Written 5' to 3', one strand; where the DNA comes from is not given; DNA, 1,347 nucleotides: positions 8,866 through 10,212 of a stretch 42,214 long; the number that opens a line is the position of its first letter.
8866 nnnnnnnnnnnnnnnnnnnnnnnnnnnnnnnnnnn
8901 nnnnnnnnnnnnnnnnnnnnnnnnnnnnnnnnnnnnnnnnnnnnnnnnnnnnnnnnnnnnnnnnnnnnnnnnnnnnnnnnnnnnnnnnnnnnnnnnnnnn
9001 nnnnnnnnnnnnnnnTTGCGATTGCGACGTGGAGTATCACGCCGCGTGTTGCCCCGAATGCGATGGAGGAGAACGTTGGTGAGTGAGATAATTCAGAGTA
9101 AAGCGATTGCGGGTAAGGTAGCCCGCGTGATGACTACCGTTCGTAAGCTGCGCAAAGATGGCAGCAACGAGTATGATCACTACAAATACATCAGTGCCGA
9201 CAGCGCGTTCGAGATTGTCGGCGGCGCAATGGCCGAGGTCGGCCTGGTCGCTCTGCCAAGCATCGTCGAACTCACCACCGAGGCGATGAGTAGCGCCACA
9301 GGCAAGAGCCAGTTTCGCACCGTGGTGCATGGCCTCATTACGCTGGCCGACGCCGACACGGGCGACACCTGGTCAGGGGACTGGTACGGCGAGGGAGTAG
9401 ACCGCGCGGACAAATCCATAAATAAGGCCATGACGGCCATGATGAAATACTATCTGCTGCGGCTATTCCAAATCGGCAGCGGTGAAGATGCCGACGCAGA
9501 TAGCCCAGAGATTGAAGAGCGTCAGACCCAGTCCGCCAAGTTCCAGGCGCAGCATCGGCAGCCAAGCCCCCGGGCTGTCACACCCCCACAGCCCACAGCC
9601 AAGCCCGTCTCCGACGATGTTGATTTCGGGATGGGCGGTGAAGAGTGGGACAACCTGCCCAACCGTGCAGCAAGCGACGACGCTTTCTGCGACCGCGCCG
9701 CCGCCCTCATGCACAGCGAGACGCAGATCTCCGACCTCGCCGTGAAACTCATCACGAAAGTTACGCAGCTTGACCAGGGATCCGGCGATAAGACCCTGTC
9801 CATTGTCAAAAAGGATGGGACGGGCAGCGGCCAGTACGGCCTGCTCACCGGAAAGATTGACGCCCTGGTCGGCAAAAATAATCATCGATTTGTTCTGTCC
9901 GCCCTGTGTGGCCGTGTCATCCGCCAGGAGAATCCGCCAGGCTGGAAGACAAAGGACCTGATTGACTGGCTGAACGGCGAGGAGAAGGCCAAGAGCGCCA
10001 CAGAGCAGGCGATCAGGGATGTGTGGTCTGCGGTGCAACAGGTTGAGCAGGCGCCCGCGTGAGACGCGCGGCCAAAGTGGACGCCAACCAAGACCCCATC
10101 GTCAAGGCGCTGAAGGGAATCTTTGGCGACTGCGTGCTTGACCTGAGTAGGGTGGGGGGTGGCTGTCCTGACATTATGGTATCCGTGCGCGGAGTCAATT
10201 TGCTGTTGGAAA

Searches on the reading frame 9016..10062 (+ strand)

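Call 21: search_protein_families(library=pfam, proteins=[window:9016-10062:+], max_evalue=0.1)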
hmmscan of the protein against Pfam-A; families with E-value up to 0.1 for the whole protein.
window:9016-10062:+ (348 aa): 2 families
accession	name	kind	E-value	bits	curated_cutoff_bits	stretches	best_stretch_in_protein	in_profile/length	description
PF04404.17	ERF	-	2.8e-12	47.3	25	1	32-182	2-145/153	ERF superfamily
PF16101.10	PRIMA1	-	0.0097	16.1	38.6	1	145-196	24-74/158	Proline-rich membrane anchor 1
